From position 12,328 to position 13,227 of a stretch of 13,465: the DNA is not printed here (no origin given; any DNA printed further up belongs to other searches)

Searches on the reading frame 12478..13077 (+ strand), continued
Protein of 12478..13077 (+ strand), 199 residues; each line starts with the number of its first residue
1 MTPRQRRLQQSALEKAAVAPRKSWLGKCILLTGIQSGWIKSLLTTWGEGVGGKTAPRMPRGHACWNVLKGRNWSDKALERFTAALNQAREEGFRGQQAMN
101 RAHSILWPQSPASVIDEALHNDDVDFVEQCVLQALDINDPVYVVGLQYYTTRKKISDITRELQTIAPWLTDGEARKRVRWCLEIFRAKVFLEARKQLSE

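Call 65: get_annotated_region(hit=H28, flank=1500)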
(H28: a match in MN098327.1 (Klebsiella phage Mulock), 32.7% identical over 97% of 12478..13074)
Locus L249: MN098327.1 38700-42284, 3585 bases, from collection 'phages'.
description: Klebsiella phage Mulock, complete genome.
organism: Klebsiella phage Mulock (NCBI taxid 2650873)
taxonomy: Viruses; Duplodnaviria; Heunggongvirae; Uroviricota; Caudoviricetes
host: Klebsiella pneumoniae; source: wastewater; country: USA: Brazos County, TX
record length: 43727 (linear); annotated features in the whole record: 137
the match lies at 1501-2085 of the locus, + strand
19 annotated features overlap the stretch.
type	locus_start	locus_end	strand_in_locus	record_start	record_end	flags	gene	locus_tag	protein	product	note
regulatory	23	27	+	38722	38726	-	-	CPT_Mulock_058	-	ribosome_binding_site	CPT_Mulock_058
CDS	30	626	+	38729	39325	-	-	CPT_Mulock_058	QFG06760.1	hypothetical protein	-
regulatory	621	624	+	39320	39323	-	-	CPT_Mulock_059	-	ribosome_binding_site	CPT_Mulock_059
CDS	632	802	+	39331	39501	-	-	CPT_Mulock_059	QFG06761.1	protein NinE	prophage protein NinE; blastp match to nr db, prophage protein NinE [Klebsiella quasipneumoniae], e=1e-31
regulatory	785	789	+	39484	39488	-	-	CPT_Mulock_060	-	ribosome_binding_site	CPT_Mulock_060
CDS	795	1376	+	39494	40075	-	-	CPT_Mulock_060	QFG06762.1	protein NinG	Shares homology to Enterobacteria phage lambda NinG protein (e value 1e-52),; blastp match to nr db, protein NinG ...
regulatory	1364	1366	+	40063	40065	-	-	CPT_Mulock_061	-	ribosome_binding_site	CPT_Mulock_061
CDS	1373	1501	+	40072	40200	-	-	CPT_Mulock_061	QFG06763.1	hypothetical protein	Doesn't share significant homology with any known proteins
regulatory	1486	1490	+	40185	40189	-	-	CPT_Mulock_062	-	ribosome_binding_site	CPT_Mulock_062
CDS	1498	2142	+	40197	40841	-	-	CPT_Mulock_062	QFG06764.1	hypothetical protein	-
regulatory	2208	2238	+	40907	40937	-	-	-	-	terminator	-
tRNA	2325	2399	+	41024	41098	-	-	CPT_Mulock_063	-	tRNA-Asn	-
tRNA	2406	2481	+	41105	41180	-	-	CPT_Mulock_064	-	tRNA-Phe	-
tRNA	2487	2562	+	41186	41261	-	-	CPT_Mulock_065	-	tRNA-Thr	-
tRNA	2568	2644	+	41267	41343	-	-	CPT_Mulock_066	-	tRNA-Arg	-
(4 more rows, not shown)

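Call 66: get_annotated_region(hit=H30, flank=1500)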
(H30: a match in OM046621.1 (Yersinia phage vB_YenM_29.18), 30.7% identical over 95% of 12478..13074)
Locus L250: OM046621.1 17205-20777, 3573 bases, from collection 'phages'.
description: Yersinia phage vB_YenM_29.18, complete genome.
organism: Yersinia phage vB_YenM_29.18 (NCBI taxid 2918924)
taxonomy: Viruses; Duplodnaviria; Heunggongvirae; Uroviricota; Caudoviricetes
host: Yersinia enterocolitica; source: -; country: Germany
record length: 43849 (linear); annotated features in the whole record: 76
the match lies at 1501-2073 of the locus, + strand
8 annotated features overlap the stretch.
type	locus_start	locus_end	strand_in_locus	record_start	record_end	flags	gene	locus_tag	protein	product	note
CDS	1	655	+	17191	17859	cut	-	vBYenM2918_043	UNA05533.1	serine/threonine protein phosphatase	serine/threonine protein phosphatase NinI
CDS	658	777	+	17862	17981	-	-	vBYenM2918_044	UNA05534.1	HNH endonuclease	-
CDS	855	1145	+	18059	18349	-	-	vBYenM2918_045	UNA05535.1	hypothetical protein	-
CDS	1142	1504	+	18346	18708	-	-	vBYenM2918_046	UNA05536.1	holliday junction resolvase/crossover junction endodeoxyribonuclease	holliday junction resolvase/crossover junction endodeoxyribonuclease RusA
CDS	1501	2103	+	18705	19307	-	-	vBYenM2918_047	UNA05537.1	class II holin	-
CDS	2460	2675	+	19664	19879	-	-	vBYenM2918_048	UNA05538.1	lysozyme R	-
CDS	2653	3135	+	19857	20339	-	-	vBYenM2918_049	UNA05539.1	endopeptidase Rz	-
CDS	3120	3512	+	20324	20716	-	-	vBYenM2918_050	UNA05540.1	Rz1 lytic protein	-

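Call 67: get_annotated_region(hit=H36, flank=1500)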
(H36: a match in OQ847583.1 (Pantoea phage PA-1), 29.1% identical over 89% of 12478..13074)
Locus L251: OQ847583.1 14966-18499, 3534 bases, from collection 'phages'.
description: Pantoea phage PA-1, complete genome.
organism: Pantoea phage PA-1 (NCBI taxid 3056211)
taxonomy: Viruses; Duplodnaviria; Heunggongvirae; Uroviricota; Caudoviricetes
host: Pantoea ananatis PA; source: drainage water; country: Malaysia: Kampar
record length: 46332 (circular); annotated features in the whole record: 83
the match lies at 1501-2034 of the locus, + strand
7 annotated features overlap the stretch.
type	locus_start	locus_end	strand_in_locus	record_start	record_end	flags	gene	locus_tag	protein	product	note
CDS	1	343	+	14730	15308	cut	-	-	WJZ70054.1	protein NinG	ORF040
CDS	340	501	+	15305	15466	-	-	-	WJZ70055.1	hypothetical protein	ORF041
CDS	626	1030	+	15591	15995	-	-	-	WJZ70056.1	hypothetical protein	ORF042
CDS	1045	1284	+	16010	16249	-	-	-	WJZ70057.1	hypothetical protein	ORF043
CDS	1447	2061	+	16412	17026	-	-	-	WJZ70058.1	class II holin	ORF044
CDS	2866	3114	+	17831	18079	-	-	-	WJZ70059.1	hypothetical protein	ORF045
CDS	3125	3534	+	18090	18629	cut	-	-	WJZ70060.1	lysozyme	ORF046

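Call 68: get_annotated_region(hit=H40, flank=1500)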
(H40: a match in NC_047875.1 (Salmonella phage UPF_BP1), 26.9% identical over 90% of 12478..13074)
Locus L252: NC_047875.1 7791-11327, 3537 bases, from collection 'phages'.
description: Salmonella phage UPF_BP1, complete genome.
organism: Salmonella phage UPF_BP1 (NCBI taxid 1912492)
taxonomy: Viruses; Duplodnaviria; Heunggongvirae; Uroviricota; Caudoviricetes; Lederbergvirus
host: Salmonella enterica subsp. enterica serovar Brandenburg; source: -; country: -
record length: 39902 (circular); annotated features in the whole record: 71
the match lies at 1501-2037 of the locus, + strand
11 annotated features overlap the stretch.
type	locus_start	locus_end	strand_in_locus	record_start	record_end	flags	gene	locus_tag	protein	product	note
CDS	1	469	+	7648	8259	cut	NinG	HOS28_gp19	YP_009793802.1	NinG/ Rap DNA junction specific endonuclease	-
CDS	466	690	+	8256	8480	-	NinY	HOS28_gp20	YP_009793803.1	NinY protein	-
CDS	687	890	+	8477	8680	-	NinH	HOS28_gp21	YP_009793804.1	NinH family protein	-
CDS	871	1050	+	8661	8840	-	NinZ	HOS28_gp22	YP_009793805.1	NinZ protein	-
CDS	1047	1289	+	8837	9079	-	SPUPF_00029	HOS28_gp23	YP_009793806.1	hypothetical protein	-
CDS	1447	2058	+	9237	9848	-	SPUPF_00031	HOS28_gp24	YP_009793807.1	anti-termination protein Q-like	-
CDS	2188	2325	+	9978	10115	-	SPUPF_00032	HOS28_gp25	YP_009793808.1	hypothetical protein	-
CDS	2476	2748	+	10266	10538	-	SPUPF_00033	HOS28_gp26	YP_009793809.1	holin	-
CDS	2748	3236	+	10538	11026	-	SPUPF_00034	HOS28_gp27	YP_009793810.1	endolysin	-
CDS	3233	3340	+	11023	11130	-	SPUPF_00036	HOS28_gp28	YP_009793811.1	hypothetical protein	-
CDS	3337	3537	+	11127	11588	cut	SPUPF_00037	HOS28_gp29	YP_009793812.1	Rz-like spanin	gp15 protein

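Call 69: get_annotated_region(hit=H43, flank=1500)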
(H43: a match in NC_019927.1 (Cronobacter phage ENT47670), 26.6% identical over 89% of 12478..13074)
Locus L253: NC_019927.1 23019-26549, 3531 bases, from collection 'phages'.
description: Cronobacter phage ENT47670, complete genome.
organism: Cronobacter phage ENT47670 (NCBI taxid 984186)
taxonomy: Viruses; Duplodnaviria; Heunggongvirae; Uroviricota; Caudoviricetes
host: Cronobacter sakazakii; source: -; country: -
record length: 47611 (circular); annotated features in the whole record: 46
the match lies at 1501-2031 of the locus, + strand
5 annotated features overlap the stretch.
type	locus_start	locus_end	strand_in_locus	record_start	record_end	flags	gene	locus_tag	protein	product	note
CDS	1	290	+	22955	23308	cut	-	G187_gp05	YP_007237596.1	HNH endonuclease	-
CDS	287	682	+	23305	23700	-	-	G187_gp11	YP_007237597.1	RusA family crossover junction endodeoxyribonuclease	-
CDS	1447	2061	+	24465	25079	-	-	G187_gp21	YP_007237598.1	anti-termination protein Q-like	-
CDS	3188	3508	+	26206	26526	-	-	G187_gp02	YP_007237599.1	holin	-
CDS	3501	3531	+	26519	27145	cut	-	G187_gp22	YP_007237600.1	endolysin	-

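Call 79: find_homologous_proteins(query=P0145, max_evalue=0.001)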
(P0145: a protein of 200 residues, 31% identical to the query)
Query P0145 (200 aa): 54 proteins with E <= 0.001 among 280 candidates.
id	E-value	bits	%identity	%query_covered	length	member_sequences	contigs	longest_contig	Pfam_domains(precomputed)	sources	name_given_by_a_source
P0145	3.2e-132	456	100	100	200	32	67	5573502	PF06576.17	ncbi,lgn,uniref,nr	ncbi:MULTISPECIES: DUF1133 family protein [Serratia]|uniref:DUF1133 family protein n=2 Tax=Serratia 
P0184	1.4e-114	398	87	100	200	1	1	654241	-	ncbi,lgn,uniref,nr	ncbi:Uncharacterised protein [Serratia quinivorans]|uniref:DUF1133 family protein n=1 Tax=Serratia q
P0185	1.9e-114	398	87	100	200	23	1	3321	-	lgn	-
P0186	3.7e-113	394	86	100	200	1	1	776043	PF06576.17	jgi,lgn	jgi:hypothetical protein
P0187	2.3e-106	372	81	100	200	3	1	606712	PF06576.17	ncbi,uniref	ncbi:DUF1133 family protein [Serratia odorifera]|uniref:DUF1133 family protein n=1 Tax=Serratia odor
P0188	2.1e-99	349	76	100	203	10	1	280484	PF06576.17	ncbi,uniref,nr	ncbi:DUF1133 family protein [Serratia fonticola]|uniref:DUF1133 family protein n=1 Tax=Serratia font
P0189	3.1e-83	296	65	96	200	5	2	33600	PF06576.17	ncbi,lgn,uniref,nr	ncbi:hypothetical protein A9Q61_12615 [Yersinia ruckeri]|uniref:DUF1133 family protein n=1 Tax=Yersi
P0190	2.9e-80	286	62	100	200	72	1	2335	-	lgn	-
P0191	7.6e-74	266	59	97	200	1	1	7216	-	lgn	-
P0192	6.0e-72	259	61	94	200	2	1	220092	-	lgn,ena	-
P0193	2.7e-52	195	45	100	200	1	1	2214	-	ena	-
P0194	2.3e-48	182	43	100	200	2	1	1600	-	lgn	-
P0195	4.6e-48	181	42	100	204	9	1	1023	-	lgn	-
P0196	2.7e-42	163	41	100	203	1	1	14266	-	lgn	-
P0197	1.8e-38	150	41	91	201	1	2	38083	-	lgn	-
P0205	1.3e-36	144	37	97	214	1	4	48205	PF06576.17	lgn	-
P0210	9.8e-36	141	38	96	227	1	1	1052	PF06576.17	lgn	-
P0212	1.1e-35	141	38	96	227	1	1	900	PF06576.17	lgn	-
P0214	1.2e-35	141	37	96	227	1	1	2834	PF06576.17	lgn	-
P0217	1.8e-35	140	37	96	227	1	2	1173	PF06576.17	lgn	-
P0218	1.8e-35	140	37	96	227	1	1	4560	PF06576.17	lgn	-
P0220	2.3e-35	140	36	97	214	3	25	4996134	PF06576.17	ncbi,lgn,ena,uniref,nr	ncbi:TPA: DUF1133 family protein [Citrobacter freundii]|uniref:DUF1133 family protein n=1 Tax=Citrob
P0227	9.7e-35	138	38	93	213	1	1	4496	PF06576.17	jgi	jgi:hypothetical protein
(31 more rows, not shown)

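Call 86: predict_structure(alignment_id=A5)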
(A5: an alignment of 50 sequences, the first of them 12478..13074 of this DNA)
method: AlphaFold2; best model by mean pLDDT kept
length: 199 residues; sequences in the alignment: 50
mean_pLDDT: 78.7   pTM: 0.65
mean pLDDT of the five models: 78.7, 77.4, 77.0, 76.5, 73.0
residues with pLDDT >= 90: 58; 70-90: 100; 50-70: 21; < 50: 20
segments of 3 or more residues with pLDDT < 50: 53-71
pLDDT, mean of each block of 10 residues (from residue 1): 75 88 83 90 83 40 40 67 84 77 69 56 81 87 90 90 92 94 95 91
secondary structure, 60 per line:
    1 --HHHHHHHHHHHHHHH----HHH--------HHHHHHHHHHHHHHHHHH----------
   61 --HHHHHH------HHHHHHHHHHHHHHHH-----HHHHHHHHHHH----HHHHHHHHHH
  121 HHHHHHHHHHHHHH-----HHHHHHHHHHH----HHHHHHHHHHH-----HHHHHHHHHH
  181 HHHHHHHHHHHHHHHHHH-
elements in order: H3-17 H33-50 H63-68 H75-90 H96-106 H111-134 H140-150 H155-165 H171-198

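Call 90: fold_search(model_id=the predicted structure, library=pdb)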
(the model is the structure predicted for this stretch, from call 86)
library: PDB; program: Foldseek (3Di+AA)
matches with E <= 10: 121; with E <= 0.001: 0
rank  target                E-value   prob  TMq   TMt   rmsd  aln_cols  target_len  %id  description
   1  6p1c                  1.4e-02  1.00  0.45  0.59  13.6       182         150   19  Transcription antitermination factor Q21, SeMet-derivative (released 2019-06-26)
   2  6p1a_C                1.5e-02  1.00  0.45  0.58  13.1       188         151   16  Transcription antitermination factor Q21 in complex with Q21-binding-element DNA (released 2019-06-26)
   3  6p1b_B                3.5e-02  1.00  0.46  0.61  13.1       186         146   16  Transcription antitermination factor Q21 (released 2019-06-26)
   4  6p1b_A                5.1e-02  1.00  0.44  0.57  13.4       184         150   16  Transcription antitermination factor Q21 (released 2019-06-26)
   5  6jny_A                6.5e-02  1.00  0.45  0.61  13.4       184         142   16  Crystal structure of bacteriophage 21 Q protein (released 2019-06-12)
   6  6p1a_A                1.2e-01  1.00  0.44  0.57  13.2       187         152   16  Transcription antitermination factor Q21 in complex with Q21-binding-element DNA (released 2019-06-26)
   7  6jnx_P                1.6e-01  0.99  0.45  0.59   8.5       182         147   18  Cryo-EM structure of a Q-engaged arrested complex (released 2019-06-12)
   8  6jny_B                2.1e-01  1.00  0.45  0.63  13.4       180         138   16  Crystal structure of bacteriophage 21 Q protein (released 2019-06-12)
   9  6p18_P                2.4e-01  0.99  0.46  0.63  12.9       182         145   15  Q21 transcription antitermination complex: loading complex (released 2019-06-26)
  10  6p18_Q                2.5e-01  0.99  0.45  0.56   7.5       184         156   18  Q21 transcription antitermination complex: loading complex (released 2019-06-26)
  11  6jnx_Q                4.8e-01  0.98  0.42  0.66  12.5       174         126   14  Cryo-EM structure of a Q-engaged arrested complex (released 2019-06-12)
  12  2z68_B                1.5e+00  0.04  0.14  0.13  19.0       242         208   14  Crystal Structure Of An Artificial Metalloprotein: Cr[N-salicylidene-4-amino-3-hydroxyhydrocinnamic acid]/Wild Type He (released 2007-08-28)
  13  5tpm_C                2.1e+00  0.09  0.18  0.22  20.1       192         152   11  2.8 Angstrom Crystal Structure of the C-terminal Dimerization Domain of Transcriptional Regulator PdhR from Escherichi (released 2016-11-02)
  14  9jpl_A                2.1e+00  0.08  0.17  0.20  16.1       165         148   10  Crystal structure of DhdR inducer binding domain in complex with inducer (released 2024-11-06)
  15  8r5s_D                2.4e+00  0.05  0.17  0.15  21.0       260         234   14  t113 - De-novo designed soluble homotetramer (released 2024-11-27)
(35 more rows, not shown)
